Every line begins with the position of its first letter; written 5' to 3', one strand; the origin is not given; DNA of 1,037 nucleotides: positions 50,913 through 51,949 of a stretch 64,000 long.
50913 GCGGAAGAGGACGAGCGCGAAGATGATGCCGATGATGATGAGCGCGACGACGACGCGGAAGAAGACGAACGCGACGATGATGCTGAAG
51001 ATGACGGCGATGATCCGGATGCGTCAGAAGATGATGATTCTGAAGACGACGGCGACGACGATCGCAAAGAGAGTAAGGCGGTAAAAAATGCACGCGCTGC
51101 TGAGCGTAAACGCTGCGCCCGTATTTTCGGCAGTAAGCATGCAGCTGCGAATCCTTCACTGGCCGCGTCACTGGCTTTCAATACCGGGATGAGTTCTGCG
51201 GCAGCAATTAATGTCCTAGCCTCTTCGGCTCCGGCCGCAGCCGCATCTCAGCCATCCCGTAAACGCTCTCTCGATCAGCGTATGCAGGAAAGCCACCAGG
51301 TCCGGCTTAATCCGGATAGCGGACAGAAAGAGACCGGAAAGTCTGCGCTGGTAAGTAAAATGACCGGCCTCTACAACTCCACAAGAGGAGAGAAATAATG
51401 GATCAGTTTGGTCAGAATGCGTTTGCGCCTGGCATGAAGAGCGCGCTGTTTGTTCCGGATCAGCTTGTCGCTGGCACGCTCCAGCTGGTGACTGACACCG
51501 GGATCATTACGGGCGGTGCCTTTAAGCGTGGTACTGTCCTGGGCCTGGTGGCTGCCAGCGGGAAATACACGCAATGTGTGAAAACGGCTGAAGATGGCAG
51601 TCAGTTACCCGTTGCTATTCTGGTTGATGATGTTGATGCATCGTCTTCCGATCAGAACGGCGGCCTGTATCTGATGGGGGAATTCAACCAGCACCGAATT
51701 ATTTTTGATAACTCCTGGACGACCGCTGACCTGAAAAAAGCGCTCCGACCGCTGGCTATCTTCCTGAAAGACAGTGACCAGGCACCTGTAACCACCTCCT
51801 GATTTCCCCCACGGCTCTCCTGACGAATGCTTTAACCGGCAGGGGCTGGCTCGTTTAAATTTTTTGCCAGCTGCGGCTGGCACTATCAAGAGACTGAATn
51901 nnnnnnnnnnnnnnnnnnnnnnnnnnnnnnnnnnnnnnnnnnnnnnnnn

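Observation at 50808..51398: Extremely acidic repeat protein inside the head module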

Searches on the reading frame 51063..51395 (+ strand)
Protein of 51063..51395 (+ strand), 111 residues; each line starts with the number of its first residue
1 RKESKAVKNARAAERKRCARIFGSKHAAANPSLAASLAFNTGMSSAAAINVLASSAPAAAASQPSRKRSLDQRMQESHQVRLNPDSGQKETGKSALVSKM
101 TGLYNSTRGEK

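Call 29: search_protein_representatives(alignment_id=A2)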
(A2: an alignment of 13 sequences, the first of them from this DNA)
Query: 13 sequences, 110 profile positions. Proteins with E-value up to 0.001 (for the whole library): 988; up to 1e-10: 151; up to 1e-30: 4. The best 150 are listed.
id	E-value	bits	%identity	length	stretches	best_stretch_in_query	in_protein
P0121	6.5e-55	200.4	-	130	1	1-110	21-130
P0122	7.6e-35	135.8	-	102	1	34-110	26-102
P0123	2.6e-34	134.1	-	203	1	3-110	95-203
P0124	2.2e-33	131.1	-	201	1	3-110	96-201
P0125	2.4e-30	121.3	-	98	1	1-68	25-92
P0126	3.8e-30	120.7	-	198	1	3-110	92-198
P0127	4.6e-29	117.2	-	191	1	3-110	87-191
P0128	5.6e-29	116.9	-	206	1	6-98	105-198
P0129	2.6e-28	114.8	-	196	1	3-110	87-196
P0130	5.6e-28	113.7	-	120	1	1-63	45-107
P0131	1.2e-25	106.2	-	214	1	3-110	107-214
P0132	1.3e-24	102.9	-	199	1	3-110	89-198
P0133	4.1e-24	101.2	-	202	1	3-110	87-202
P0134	3.0e-23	98.5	-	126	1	4-61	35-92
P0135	1.3e-22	96.4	-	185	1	3-106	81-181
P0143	1.3e-18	83.5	-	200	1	5-108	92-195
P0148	1.1e-17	80.6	-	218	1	8-89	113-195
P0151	9.8e-17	77.5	-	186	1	8-108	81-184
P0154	7.5e-16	74.6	-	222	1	5-88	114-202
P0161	4.0e-15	72.3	-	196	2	2-86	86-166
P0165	7.8e-15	71.4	-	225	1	9-101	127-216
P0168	1.5e-14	70.5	-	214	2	2-110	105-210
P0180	2.4e-13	66.6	-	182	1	1-106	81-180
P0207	4.1e-12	62.6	-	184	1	8-92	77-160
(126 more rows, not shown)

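Call 49: find_related_loci(query=A2, collection=viral_contigs, flank=4000)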
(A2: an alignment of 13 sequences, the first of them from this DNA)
Query A2 (111 aa) in viral_contigs; peptide patterns used: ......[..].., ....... (x = any residue, [..] = any of these).
196 stretches matched a pattern; 136 encode a relative of the query (tblastn E <= 1e-3); the best 80 are kept; 80 distinct loci.
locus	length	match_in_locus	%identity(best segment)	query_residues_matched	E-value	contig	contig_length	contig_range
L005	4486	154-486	100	1-111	5e-72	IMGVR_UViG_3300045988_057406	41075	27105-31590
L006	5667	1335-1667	100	1-111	2e-71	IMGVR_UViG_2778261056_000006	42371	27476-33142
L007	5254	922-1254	100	1-111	3e-71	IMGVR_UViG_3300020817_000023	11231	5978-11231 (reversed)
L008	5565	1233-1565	99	1-111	6e-71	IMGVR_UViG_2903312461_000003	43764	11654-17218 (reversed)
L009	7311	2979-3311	99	1-111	2e-70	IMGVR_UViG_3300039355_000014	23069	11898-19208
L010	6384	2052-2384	96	1-111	7e-69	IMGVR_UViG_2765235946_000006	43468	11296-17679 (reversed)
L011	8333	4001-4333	93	1-111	8e-66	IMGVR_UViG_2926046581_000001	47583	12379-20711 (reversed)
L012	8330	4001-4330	88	1-111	2e-60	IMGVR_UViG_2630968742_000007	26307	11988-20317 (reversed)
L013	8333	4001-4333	95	1-111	4e-60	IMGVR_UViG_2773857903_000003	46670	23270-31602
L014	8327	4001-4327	88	2-111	5e-60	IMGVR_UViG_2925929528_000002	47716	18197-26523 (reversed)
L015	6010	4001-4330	87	1-111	6e-60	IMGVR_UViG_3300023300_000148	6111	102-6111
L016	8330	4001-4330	87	1-111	2e-59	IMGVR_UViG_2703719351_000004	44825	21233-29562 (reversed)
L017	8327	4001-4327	87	2-111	6e-59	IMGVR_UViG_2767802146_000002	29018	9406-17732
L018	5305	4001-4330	84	1-111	1e-58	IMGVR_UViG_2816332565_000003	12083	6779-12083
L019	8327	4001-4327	86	2-111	2e-58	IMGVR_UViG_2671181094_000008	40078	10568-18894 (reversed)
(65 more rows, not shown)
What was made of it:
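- Tried and rejected: I repeated it with the 13-sequence C-terminal alignment (call 49).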

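Call 55: search_dna_similar(query=P0154, collection=phages, mode=protein, max_rows=40, max_evalue=0.001)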
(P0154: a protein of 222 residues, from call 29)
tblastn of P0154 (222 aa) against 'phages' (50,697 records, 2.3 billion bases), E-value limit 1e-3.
Records with a match: 1; places in all: 1; records where one place covers at least 80% of the query: 0.
Best place of each record, by identity: 60-80% 1.
By first word of the organism name: Serratia 1.
By host as written in the record: Serratia sp. OS31 1.
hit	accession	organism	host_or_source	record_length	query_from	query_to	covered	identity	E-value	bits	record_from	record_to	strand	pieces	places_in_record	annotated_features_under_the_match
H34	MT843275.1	Serratia phage vB_SspM_BZS1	Serratia sp. OS31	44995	130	161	14%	65.6%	3e-4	47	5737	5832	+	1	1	hypothetical protein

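Call 56: search_dna_similar(query=P0161, collection=phages, mode=protein, max_rows=40, max_evalue=0.001)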
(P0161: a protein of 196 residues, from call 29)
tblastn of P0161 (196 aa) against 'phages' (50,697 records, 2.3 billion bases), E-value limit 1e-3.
Records with a match: 1; places in all: 1; records where one place covers at least 80% of the query: 0.
Best place of each record, by identity: <60% 1.
By first word of the organism name: Serratia 1.
By host as written in the record: Serratia sp. OS31 1.
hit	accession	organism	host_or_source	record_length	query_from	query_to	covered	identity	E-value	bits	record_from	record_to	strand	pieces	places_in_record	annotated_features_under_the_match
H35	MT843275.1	Serratia phage vB_SspM_BZS1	Serratia sp. OS31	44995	105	161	29%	50.8%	2e-4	47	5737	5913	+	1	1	hypothetical protein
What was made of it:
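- Tried and rejected: tblastn of two distant family members against cultured phages found only BZS1 again (calls 55, 56).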

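Call 65: find_encoding_contigs(protein=P0165, flank=3500, max_places=2)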
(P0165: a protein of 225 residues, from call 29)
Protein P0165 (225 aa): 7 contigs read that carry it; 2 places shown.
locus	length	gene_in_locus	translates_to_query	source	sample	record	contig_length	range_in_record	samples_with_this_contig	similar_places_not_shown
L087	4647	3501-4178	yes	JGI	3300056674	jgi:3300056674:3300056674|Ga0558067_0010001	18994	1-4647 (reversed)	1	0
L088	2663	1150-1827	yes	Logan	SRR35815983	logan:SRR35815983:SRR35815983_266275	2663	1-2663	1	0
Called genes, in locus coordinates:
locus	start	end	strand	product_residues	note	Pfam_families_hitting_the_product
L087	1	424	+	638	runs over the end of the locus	PF05876:GpA_ATPase, PF20454:GpA_nuclease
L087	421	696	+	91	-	PF02831:gpW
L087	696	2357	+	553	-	PF05136:Phage_portal_2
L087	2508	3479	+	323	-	PF01343:Peptidase_S49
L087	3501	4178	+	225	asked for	-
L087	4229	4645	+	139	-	?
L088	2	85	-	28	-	?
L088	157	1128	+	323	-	PF01343:Peptidase_S49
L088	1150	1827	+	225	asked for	-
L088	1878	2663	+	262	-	?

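Call 66: find_encoding_contigs(protein=P0151, flank=3500, max_places=2)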
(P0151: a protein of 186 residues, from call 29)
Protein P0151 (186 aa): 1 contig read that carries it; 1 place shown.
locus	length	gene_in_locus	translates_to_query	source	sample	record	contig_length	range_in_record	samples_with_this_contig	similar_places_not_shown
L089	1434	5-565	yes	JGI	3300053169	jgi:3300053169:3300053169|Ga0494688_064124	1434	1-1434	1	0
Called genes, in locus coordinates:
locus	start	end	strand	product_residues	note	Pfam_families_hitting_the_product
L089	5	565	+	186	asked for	-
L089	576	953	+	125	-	PF02924:HDPD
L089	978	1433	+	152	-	?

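Call 67: find_encoding_contigs(protein=P0143, flank=3500, max_places=2)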
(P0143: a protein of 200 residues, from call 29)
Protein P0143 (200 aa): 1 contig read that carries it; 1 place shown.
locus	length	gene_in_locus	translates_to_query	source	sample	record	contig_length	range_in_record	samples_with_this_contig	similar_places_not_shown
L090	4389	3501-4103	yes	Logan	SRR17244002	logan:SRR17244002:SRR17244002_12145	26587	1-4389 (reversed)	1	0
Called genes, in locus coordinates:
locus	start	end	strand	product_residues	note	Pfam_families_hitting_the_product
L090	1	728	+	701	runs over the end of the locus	PF05876:GpA_ATPase, PF20454:GpA_nuclease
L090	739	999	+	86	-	PF02831:gpW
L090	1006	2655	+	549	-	PF05136:Phage_portal_2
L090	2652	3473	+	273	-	PF25145:NfeD1b_N, PF01343:Peptidase_S49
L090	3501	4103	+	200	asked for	-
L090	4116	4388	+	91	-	?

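Call 68: find_encoding_contigs(protein=P0148, flank=3500, max_places=1)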
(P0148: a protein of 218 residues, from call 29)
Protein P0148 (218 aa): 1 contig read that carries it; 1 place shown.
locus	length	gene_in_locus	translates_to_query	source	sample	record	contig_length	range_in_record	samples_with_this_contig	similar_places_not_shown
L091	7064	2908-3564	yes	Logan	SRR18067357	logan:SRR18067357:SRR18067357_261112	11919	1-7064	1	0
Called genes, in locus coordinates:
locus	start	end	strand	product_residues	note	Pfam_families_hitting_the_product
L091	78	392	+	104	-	-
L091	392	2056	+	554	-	PF05136:Phage_portal_2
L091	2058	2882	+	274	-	PF01343:Peptidase_S49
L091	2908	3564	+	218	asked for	-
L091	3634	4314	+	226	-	PF02924:HDPD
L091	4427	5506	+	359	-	PF03864:Phage_cap_E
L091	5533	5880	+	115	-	-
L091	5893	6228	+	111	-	PF05354:Phage_attach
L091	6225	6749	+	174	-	-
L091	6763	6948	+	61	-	PF10948:DUF2635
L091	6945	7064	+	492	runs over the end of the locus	PF04984:Phage_sheath_1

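Call 69: find_encoding_contigs(protein=P0180, flank=3500, max_places=1)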
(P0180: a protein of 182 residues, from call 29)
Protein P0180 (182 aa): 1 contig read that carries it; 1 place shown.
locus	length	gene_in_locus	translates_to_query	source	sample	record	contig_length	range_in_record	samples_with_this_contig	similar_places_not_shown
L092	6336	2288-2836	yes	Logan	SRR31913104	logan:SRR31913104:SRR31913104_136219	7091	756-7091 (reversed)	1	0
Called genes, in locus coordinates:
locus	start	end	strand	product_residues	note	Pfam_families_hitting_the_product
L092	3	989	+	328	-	?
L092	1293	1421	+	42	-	-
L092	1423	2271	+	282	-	PF25145:NfeD1b_N (weak), PF01343:Peptidase_S49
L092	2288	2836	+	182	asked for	-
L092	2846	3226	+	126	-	PF02924:HDPD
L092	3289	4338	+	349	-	PF03864:Phage_cap_E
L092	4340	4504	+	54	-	-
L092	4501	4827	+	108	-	PF05354:Phage_attach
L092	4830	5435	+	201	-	-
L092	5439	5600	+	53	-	PF10948:DUF2635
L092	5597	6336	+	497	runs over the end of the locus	PF04984:Phage_sheath_1, PF17482:Phage_sheath_1C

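Call 70: find_encoding_contigs(protein=P0207, flank=3500, max_places=1)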
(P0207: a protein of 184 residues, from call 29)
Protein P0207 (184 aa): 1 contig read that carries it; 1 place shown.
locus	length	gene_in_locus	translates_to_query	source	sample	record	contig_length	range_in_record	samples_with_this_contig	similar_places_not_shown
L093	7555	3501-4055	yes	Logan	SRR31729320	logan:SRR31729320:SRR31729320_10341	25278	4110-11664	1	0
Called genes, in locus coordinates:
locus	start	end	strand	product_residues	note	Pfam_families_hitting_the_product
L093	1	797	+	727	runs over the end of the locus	PF05876:GpA_ATPase, PF20454:GpA_nuclease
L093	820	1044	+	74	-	PF02831:gpW (weak)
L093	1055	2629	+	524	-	PF05136:Phage_portal_2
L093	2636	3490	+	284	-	PF01343:Peptidase_S49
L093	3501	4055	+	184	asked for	-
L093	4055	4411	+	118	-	PF02924:HDPD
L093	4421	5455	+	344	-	PF03864:Phage_cap_E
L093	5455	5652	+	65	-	-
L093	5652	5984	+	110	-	PF05354:Phage_attach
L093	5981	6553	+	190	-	-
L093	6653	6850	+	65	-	PF10948:DUF2635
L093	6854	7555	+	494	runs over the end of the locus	PF17481:Phage_sheath_domII (weak), PF04984:Phage_sheath_1, PF17482:Phage_sheath_1C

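Call 71: find_encoding_contigs(protein=P0168, flank=3500, max_places=1)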
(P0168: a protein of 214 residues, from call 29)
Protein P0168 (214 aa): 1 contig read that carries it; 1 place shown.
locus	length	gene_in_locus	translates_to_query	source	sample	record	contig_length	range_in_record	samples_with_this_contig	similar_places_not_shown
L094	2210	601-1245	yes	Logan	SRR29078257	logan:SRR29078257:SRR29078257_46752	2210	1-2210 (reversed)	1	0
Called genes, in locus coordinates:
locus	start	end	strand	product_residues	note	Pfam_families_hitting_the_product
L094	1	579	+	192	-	?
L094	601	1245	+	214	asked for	-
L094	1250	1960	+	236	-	-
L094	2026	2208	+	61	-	?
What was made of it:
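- On Lambda Nu3-type scaffolding / capsid assembly protein: All seven distant relatives looked up keep the flanking head-module genes their contig reaches (calls 65-71).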

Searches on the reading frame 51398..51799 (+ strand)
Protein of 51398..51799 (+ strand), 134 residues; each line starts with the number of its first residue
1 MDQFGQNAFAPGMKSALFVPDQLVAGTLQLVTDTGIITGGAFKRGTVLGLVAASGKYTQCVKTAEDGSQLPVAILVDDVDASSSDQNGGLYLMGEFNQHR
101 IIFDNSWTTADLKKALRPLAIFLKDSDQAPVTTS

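Call 4: search_protein_families(library=pfam, proteins=[window:51398-51799:+], max_evalue=0.01)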
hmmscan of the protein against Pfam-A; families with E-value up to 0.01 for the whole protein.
window:51398-51799:+ (134 aa): 1 family
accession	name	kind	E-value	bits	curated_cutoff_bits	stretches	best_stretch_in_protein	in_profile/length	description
PF02924.19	HDPD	-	3.2e-20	72.8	29.1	1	20-119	9-111/116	Bacteriophage lambda head decoration protein D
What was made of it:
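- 51398..51802 (+): Downstream partner: gpD-type head decoration protein, apparently translationally coupled to the scaffold gene. PF02924 E 3e-20 (call 4).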

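Call 5: search_protein_families(library=phrogs, proteins=[window:51398-51799:+], max_evalue=0.01)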
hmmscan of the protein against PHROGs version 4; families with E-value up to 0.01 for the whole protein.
window:51398-51799:+ (134 aa): 2 families
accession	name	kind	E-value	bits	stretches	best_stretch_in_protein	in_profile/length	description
phrog_49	-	head and packaging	6.3e-35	121.3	1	5-132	10-145/147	head decoration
phrog_3583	-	head and packaging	0.00022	21.6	1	34-86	43-97/155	head decoration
